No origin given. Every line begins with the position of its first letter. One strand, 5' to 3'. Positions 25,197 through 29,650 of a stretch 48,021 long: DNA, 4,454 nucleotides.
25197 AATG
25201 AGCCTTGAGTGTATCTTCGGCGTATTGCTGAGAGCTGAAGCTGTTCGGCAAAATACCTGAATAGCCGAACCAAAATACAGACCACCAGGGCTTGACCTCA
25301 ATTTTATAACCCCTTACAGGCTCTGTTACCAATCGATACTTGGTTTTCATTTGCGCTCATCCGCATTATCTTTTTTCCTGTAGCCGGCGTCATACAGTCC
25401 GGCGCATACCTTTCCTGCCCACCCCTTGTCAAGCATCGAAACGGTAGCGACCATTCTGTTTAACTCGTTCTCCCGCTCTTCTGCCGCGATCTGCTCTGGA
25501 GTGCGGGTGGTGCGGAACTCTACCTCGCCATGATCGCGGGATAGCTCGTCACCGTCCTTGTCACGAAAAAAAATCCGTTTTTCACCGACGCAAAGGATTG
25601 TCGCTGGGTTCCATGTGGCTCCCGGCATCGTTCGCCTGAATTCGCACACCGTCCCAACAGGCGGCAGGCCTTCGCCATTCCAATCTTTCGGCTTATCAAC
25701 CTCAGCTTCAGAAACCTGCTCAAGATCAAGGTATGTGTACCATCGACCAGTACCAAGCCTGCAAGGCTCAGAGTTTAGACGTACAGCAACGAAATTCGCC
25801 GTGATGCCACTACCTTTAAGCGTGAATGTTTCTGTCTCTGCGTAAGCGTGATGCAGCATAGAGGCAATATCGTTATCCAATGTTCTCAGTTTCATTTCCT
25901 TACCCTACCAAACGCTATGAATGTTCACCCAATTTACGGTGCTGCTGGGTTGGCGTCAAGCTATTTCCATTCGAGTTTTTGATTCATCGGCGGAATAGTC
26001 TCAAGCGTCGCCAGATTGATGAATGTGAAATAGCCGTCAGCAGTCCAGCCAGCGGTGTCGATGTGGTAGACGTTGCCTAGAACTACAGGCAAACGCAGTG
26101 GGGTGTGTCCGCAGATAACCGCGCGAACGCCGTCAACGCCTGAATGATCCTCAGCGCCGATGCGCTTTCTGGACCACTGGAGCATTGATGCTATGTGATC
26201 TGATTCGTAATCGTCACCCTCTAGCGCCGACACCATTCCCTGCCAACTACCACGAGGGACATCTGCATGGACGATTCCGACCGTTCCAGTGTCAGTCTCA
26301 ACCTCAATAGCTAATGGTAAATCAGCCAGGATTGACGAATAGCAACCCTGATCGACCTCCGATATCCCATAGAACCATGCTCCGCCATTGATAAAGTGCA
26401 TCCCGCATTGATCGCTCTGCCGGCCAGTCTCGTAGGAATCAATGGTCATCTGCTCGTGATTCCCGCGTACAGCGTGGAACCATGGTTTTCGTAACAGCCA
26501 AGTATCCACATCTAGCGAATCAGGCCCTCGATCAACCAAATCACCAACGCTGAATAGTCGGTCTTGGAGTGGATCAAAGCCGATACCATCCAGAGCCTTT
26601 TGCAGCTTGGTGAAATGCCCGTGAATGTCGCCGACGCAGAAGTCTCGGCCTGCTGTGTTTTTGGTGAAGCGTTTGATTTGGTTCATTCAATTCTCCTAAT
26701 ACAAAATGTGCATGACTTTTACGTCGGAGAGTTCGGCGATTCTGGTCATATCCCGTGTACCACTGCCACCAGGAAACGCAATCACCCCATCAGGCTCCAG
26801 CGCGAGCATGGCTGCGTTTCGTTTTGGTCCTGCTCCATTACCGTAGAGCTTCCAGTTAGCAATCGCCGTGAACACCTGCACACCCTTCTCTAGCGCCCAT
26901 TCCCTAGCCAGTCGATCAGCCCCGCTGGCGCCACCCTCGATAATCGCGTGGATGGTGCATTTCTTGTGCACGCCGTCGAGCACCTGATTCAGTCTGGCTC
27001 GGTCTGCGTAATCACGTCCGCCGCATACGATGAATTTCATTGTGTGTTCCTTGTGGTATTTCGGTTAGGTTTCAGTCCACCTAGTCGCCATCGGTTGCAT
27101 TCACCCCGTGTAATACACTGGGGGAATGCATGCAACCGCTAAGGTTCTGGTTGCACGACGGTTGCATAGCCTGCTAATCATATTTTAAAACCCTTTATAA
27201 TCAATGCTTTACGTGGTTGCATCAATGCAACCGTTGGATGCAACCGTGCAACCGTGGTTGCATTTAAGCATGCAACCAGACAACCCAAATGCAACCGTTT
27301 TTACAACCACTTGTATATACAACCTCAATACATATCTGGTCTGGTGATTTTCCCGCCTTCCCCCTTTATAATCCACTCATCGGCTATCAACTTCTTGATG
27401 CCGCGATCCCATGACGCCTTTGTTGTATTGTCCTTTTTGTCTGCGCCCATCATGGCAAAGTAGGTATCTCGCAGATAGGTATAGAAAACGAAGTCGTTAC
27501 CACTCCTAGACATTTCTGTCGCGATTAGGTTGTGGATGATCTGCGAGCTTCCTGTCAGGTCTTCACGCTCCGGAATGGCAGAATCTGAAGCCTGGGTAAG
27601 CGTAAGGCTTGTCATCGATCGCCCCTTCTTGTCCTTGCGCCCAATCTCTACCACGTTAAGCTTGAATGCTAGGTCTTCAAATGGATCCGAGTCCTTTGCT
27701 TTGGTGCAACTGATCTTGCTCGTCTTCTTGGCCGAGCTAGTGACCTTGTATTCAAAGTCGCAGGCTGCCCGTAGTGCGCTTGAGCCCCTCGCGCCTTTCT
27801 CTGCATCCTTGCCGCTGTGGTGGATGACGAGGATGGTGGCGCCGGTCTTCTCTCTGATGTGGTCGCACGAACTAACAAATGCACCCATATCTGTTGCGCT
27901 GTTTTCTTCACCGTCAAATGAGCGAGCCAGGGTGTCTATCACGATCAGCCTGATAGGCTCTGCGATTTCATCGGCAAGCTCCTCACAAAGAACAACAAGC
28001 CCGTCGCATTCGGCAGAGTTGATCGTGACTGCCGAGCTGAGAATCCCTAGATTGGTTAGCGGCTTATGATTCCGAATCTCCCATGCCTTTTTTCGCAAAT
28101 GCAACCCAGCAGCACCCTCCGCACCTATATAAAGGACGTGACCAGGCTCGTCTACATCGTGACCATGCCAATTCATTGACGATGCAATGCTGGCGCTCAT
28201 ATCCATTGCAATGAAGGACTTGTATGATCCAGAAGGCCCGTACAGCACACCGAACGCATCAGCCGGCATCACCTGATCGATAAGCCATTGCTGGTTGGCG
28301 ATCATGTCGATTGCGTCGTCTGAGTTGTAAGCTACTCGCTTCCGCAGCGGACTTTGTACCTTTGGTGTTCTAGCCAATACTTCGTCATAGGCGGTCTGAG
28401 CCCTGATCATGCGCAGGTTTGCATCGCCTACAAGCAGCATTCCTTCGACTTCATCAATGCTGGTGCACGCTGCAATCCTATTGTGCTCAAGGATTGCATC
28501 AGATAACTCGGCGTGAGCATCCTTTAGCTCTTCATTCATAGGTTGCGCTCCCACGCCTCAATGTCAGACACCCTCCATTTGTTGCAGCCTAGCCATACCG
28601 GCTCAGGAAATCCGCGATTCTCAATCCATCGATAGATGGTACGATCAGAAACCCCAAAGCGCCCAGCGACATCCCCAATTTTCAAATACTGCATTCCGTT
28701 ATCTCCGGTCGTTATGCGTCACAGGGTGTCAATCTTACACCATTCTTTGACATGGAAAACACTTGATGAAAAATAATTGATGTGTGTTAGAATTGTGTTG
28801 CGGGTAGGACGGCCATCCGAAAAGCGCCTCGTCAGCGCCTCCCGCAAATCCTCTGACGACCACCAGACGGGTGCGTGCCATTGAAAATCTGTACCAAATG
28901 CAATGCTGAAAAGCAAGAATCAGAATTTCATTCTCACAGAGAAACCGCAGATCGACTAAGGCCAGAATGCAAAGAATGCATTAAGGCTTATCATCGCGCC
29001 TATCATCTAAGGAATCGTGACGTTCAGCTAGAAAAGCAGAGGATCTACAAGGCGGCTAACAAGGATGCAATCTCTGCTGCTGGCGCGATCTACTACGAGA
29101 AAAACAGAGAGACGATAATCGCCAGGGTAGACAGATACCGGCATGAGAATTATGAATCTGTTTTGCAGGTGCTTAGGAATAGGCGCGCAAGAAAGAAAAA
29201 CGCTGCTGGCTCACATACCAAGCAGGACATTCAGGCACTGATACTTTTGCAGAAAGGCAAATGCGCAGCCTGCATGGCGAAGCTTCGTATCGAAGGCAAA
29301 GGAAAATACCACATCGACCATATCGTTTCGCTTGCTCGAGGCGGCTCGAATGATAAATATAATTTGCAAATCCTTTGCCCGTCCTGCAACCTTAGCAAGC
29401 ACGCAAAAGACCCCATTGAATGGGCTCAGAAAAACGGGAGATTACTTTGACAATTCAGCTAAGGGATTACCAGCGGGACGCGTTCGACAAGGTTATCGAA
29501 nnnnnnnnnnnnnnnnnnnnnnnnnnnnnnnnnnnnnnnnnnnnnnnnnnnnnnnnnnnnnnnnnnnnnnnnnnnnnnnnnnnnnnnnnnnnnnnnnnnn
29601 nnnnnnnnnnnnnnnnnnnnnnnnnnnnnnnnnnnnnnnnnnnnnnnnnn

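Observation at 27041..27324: Dense iteron array with an AT-rich core next to the RepA-like helicase gene: candidate replication origin or operator field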

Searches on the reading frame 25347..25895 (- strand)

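Call 8: search_protein_families(library=pfam, proteins=[window:25347-25895:-], max_evalue=0.01)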
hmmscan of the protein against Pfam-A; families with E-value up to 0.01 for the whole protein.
window:25347-25895:- (182 aa): 0 families

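Call 9: search_protein_families(library=phrogs, proteins=[window:25347-25895:-], max_evalue=0.001)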
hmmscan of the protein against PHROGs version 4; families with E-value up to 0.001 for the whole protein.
window:25347-25895:- (182 aa): 3 families
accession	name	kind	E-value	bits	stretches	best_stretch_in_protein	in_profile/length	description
phrog_3483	-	unknown function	1.1e-30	108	1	62-176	60-180/183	-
phrog_7798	-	unknown function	3.2e-12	48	1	56-175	80-213/221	-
phrog_30798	-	unknown function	2.4e-07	31.5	1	69-176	76-182/184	-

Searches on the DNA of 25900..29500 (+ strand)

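Call 6: search_dna_similar(query=window:25900-29500:+, collection=phages, mode=near, max_rows=25)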
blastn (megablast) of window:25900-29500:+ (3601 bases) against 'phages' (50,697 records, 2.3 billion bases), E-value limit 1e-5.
No match.

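Call 71: search_rna_families(source=window, start=26600, end=27800, threshold=evalue, max_evalue=1)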
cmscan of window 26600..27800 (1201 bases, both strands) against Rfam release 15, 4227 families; matches with E-value up to 1: 0.
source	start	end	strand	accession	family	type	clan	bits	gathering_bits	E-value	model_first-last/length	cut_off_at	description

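Call 72: search_dna_similar(query=L036:1300-3000:+, collection=ecoli_genomes, mode=near, max_rows=5)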
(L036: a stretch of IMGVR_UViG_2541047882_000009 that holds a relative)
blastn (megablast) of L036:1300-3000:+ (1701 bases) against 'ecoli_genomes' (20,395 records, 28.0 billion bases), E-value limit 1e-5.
Records with a match: 1717; places in all: 2299; records where one place covers at least 80% of the query: 599.
Genomes with a match: 1717 of 5426; with a place that covers at least 80% of the query: 599. Places per genome that has any: lowest 1, median 1, highest 6. On chromosomes: 2297 places; on plasmids: 2.
Best place of each record, by identity: >=99% 4; 95-99% 120; 90-95% 456; 80-90% 546; 60-80% 591.
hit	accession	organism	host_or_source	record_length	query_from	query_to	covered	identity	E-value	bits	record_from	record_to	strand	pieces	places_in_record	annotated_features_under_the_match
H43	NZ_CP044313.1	Escherichia coli strain RM11911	missing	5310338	1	1701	100%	99.1%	0e+0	3059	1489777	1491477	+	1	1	helicase RepA family protein | hypothetical protein | single-stranded DNA-binding protein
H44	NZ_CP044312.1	Escherichia coli strain RM13745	missing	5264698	1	1701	100%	99.1%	0e+0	3059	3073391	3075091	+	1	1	helicase RepA family protein | hypothetical protein | single-stranded DNA-binding protein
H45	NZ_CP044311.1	Escherichia coli strain RM13752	missing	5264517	1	1701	100%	99.1%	0e+0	3059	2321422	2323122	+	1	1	helicase RepA family protein | hypothetical protein | single-stranded DNA-binding protein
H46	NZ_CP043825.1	Escherichia coli strain RM8082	Cattle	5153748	1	1701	100%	99.1%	0e+0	3053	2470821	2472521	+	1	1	helicase RepA family protein | hypothetical protein | single-stranded DNA-binding protein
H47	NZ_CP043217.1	Escherichia coli O80:H26 strain EC-107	chicken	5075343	1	1701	100%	98.7%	0e+0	3020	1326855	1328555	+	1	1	helicase RepA family protein | hypothetical protein | single-stranded DNA-binding protein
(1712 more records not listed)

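Call 73: get_annotated_region(hit=H43, flank=7000)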
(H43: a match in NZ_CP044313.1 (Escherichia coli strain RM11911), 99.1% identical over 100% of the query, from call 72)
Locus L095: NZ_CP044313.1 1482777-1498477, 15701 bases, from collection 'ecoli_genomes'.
description: Escherichia coli strain RM11911 chromosome, complete genome
organism: Escherichia coli strain RM11911 (NCBI taxid 562)
replicon: chromosome; assembly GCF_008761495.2
host: -; source: missing; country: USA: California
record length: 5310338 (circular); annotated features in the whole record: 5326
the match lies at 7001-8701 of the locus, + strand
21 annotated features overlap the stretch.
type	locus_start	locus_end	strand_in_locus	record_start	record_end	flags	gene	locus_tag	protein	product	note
CDS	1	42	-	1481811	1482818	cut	yejK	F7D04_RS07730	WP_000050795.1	nucleoid-associated protein YejK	-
CDS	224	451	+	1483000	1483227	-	yejL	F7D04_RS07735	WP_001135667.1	YejL family protein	-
CDS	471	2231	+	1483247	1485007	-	yejM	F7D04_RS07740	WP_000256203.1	LPS biosynthesis-modulating metalloenzyme YejM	-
tRNA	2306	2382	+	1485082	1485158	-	-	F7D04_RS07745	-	tRNA-Pro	-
CDS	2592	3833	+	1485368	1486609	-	-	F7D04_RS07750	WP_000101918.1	integrase domain-containing protein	-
CDS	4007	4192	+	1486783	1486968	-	-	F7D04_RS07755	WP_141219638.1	hypothetical protein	-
CDS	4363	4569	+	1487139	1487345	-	-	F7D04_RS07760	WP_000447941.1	helix-turn-helix transcriptional regulator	-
CDS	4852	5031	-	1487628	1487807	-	-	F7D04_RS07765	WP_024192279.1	YlcI/YnfO family protein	-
CDS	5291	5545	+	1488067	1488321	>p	-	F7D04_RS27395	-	ash family protein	incomplete; partial in the middle of a contig; missing C-terminus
CDS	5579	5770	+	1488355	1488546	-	-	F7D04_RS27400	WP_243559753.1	host cell division inhibitor Icd-like protein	-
CDS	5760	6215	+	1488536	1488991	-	-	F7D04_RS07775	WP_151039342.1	hypothetical protein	-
CDS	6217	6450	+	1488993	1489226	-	-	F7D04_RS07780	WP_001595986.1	hypothetical protein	-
CDS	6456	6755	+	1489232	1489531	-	-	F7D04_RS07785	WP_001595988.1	DUF4222 domain-containing protein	-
CDS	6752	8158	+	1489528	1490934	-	-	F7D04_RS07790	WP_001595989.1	helicase RepA family protein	-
CDS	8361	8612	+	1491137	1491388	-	-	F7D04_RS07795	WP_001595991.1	hypothetical protein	-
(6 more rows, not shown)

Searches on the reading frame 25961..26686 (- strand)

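Call 8: search_protein_families(library=pfam, proteins=[window:25961-26686:-], max_evalue=0.01)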
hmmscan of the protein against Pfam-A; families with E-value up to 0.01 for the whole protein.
window:25961-26686:- (241 aa): 2 families
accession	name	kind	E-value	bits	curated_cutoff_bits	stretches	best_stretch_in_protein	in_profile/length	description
PF00149.33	Metallophos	-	4.3e-11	44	21.5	1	17-195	5-188/191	Calcineurin-like phosphoesterase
PF12850.12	Metallophos_2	-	0.0061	17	27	0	18-166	6-91/154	Calcineurin-like phosphoesterase superfamily domain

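Call 9: search_protein_families(library=phrogs, proteins=[window:25961-26686:-], max_evalue=0.001)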
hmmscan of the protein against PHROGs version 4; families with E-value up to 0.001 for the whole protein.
window:25961-26686:- (241 aa): 5 families
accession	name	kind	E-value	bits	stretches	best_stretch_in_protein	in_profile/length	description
phrog_246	-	other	2.6e-73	248.5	1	1-239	164-396/417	NinI-like serine-threonine phosphatase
phrog_9096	-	unknown function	9.7e-24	85.1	1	9-129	9-128/157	-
phrog_20114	-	other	6.3e-14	53.4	1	16-84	6-76/131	phosphoesterase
phrog_8238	-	DNA, RNA and nucleotide metabolism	3.2e-05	23.2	1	17-92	176-254/737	RNA ligase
phrog_28031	-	unknown function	0.00013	22.2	1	14-83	142-221/406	-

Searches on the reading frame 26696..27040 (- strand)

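Call 8: search_protein_families(library=pfam, proteins=[window:26696-27040:-], max_evalue=0.01)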
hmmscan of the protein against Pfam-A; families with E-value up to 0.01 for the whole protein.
window:26696-27040:- (114 aa): 1 family
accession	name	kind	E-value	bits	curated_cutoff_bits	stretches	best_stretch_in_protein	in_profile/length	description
PF10686.14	YAcAr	-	3.1e-20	72.2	28.2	1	1-66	1-66/66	YspA, cpYpsA-related SLOG family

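Call 9: search_protein_families(library=phrogs, proteins=[window:26696-27040:-], max_evalue=0.001)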
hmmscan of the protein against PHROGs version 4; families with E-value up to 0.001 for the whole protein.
window:26696-27040:- (114 aa): 2 families
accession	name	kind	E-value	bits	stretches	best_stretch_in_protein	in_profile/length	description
phrog_289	-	other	3.4e-23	83.3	1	1-111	23-137/500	GTP-binding domain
phrog_16939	-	unknown function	8.2e-08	32.7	1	1-104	1-110/330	-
